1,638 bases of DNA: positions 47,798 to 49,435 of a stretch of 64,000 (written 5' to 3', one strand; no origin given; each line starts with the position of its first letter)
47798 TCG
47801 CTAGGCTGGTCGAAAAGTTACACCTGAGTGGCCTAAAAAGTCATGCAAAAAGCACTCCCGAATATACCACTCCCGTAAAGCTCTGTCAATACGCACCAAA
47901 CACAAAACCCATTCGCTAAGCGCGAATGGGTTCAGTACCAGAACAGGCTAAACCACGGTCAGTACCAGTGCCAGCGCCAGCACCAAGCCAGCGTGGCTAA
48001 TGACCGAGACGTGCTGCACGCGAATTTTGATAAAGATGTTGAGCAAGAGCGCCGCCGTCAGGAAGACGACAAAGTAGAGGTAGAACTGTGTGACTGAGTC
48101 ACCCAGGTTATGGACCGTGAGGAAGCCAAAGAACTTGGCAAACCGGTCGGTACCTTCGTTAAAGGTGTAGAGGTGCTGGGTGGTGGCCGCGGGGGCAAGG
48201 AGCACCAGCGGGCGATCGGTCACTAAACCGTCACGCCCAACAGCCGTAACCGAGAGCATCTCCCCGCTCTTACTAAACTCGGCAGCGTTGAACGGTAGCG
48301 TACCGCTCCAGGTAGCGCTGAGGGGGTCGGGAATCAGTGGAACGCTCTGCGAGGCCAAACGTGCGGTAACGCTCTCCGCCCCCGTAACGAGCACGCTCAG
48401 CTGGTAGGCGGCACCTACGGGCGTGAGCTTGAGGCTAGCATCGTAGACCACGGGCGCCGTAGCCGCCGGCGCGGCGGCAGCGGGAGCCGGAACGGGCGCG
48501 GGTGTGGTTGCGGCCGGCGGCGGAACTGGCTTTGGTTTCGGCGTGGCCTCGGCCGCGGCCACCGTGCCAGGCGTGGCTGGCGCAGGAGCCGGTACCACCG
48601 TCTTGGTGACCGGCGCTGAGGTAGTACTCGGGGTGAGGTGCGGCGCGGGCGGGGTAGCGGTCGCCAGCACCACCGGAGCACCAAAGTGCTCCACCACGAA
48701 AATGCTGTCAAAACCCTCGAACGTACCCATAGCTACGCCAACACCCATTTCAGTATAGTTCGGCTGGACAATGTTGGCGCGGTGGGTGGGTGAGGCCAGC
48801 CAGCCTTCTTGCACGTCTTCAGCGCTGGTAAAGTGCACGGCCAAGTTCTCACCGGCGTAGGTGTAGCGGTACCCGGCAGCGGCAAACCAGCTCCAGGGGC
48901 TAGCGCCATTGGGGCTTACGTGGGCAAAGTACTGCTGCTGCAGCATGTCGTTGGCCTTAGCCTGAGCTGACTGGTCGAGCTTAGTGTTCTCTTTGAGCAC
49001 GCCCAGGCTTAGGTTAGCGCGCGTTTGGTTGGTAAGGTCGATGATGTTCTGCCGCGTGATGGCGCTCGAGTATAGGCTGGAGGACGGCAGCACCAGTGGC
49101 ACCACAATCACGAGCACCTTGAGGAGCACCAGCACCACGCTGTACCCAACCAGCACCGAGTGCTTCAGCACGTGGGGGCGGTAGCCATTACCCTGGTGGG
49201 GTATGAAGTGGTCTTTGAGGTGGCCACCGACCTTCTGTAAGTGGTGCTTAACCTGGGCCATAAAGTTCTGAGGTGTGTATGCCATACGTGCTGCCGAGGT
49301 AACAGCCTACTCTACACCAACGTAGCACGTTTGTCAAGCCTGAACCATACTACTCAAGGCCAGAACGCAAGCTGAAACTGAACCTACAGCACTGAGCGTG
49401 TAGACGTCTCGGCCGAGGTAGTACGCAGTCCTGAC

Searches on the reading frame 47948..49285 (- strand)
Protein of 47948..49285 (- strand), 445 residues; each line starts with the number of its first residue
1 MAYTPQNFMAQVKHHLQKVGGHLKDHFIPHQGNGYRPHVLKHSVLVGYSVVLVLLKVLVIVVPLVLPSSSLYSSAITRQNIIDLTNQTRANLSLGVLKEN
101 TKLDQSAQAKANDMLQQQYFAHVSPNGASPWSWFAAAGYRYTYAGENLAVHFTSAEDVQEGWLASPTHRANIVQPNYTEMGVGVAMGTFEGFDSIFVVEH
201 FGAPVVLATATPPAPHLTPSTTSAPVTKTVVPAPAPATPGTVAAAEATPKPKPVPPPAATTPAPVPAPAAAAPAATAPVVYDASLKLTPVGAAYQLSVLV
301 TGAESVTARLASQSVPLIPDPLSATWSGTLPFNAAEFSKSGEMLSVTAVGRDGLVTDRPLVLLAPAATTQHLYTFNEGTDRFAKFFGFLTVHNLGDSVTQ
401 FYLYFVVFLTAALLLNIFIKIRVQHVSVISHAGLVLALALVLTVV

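Call 12: search_protein_families(library=pfam, proteins=[window:47948-49285:-], max_evalue=0.001)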
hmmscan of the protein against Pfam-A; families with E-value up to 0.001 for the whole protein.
window:47948-49285:- (445 aa): 1 family
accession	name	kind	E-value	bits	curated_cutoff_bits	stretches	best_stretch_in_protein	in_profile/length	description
PF00188.32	CAP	-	2e-16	61.3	21.1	1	83-198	2-114/117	Cysteine-rich secretory protein family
